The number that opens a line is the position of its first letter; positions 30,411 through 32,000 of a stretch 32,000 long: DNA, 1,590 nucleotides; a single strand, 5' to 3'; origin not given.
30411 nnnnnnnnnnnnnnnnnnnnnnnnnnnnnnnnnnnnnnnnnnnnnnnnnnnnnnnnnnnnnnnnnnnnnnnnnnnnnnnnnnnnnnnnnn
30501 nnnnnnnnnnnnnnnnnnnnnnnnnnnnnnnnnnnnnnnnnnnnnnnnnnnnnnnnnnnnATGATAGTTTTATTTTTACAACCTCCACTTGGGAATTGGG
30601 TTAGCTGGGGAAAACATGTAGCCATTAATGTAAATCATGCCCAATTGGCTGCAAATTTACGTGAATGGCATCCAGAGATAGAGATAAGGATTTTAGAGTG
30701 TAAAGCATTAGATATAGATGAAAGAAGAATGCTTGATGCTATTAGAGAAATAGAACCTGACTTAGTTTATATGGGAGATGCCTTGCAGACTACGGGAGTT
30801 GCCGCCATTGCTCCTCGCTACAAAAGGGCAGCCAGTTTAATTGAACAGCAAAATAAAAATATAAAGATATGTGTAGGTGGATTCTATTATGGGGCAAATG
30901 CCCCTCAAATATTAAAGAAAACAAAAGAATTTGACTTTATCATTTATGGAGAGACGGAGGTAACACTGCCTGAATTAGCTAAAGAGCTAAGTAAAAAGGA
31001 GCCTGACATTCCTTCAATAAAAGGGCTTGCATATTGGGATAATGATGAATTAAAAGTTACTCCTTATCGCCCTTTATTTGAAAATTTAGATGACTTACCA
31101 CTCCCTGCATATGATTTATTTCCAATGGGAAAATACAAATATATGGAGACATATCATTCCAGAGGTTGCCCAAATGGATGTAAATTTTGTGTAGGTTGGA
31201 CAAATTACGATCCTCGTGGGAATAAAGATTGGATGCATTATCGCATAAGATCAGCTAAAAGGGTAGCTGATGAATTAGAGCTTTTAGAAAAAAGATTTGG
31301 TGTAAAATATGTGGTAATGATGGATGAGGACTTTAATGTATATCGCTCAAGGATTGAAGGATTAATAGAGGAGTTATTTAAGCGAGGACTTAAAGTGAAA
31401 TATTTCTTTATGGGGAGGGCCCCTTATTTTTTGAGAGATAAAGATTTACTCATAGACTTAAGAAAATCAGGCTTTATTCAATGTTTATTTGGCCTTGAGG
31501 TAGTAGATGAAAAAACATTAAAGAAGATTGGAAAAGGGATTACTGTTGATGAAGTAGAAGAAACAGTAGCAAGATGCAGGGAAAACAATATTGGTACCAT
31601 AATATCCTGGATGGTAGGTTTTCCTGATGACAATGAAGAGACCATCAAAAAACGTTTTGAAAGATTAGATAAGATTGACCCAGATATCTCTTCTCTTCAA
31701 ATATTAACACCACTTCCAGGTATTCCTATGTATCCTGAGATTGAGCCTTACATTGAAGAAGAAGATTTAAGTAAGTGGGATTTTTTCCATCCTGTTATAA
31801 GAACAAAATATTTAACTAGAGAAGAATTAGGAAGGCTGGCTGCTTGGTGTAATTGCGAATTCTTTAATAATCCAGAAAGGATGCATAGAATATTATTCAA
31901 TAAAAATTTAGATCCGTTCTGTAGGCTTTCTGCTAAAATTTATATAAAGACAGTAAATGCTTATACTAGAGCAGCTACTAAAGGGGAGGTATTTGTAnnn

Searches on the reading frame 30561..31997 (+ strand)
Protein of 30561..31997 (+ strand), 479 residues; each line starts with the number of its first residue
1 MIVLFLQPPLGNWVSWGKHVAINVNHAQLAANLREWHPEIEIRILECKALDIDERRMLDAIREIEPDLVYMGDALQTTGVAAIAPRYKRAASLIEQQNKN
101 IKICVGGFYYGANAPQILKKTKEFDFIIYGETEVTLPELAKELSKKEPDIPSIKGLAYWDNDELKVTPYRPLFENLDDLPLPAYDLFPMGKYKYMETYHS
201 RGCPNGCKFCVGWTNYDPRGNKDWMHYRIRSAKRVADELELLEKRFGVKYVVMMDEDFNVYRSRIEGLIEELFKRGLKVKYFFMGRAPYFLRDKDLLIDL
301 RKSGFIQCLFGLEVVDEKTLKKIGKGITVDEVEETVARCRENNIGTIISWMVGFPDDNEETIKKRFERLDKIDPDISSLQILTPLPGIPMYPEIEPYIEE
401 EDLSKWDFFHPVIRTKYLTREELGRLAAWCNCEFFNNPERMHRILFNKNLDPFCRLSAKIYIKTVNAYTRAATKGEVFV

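Call 5: search_protein_families(library=pfam, proteins=[window:30561-31997:+])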
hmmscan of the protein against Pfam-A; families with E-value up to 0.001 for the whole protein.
window:30561-31997:+ (479 aa): 2 families
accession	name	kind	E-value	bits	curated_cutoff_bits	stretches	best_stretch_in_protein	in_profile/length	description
PF04055.27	Radical_SAM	-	1.4e-22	81.1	29.5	1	198-367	2-164/166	Radical SAM superfamily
PF02310.24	B12-binding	-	1.2e-07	32.1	32.1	1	27-139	18-120/121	B12 binding domain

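Call 9: search_protein_families(library=ncbifam, proteins=[window:30561-31997:+])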
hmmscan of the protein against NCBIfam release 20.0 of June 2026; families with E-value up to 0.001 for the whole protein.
window:30561-31997:+ (479 aa): 23 families
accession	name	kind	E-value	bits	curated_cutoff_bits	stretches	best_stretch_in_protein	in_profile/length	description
TIGR02026.1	BchE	equivalog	7.2e-57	193.4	481.35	1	41-449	39-441/497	magnesium-protoporphyrin IX monomethyl ester anaerobic oxidative cyclase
NF050148.1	rSAM_ApyD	equivalog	1.4e-35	122.8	750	1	89-394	92-393/645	RiPP biosynthesis radical SAM protein ApyD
TIGR03471.1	HpnJ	equivalog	5.9e-32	111.2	577.6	1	81-444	79-442/472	hopanoid biosynthesis associated radical SAM protein HpnJ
TIGR04479.1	bcpD_PhpK_rSAM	subfamily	3.7e-27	94.9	600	1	89-391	129-428/504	PhpK family radical SAM P-methyltransferase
TIGR04072.2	rSAM_ladder_B12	equivalog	4.8e-25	88.1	360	1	85-373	84-350/443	lipid biosynthesis B12-binding/radical SAM protein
TIGR03975.1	rSAM_ocin_1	subfamily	1.3e-24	86.7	281.85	1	93-372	150-430/606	RiPP maturation radical SAM C-methyltransferase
TIGR04367.1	HpnR_B12_rSAM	equivalog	1.4e-24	86.6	650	1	55-417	50-396/490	hopanoid C-3 methylase HpnR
NF038361.1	rSAM_Sden_1168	equivalog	6.8e-23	81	575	1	88-387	158-466/560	Sden_1168 family B12-binding radical SAM P-methyltransferase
TIGR04385.1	B12_rSAM_cofa1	equivalog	1.8e-21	76.8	450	1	82-372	82-364/438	B12 lower ligand biosynthesis radical SAM protein BzaD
TIGR04014.1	B12_SAM_MJ_0865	equivalog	1e-19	70.6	360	1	92-394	59-358/434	methyl-coenzyme M reductase glutamine C-methyltransferase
TIGR04013.1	B12_SAM_MJ_1487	hypoth_equivalog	1.1e-19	70.6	251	1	87-390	56-353/382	TIGR04013 family B12-binding domain/radical SAM domain-containing protein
TIGR04295.1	B12_rSAM_oligo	hypoth_equivalog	3.1e-15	55.8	400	1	42-392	42-382/422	TIGR04295 family B12-binding domain-containing radical SAM protein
NF033712.0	B12_rSAM_KedN5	subfamily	1.5e-14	53.1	700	1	89-274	80-266/624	KedN5 family methylcobalamin-dependent radical SAM C-methyltransferase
NF040542.1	rSAM_RCCLKC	equivalog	1.7e-14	53.9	450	1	92-344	70-322/423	arsinothricin biosynthesis radical SAM protein ArsL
TIGR04190.1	B12_SAM_Ta0216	equivalog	1.3e-12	47.1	500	1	91-370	100-392/554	TIGR04190 family B12-binding domain/radical SAM domain protein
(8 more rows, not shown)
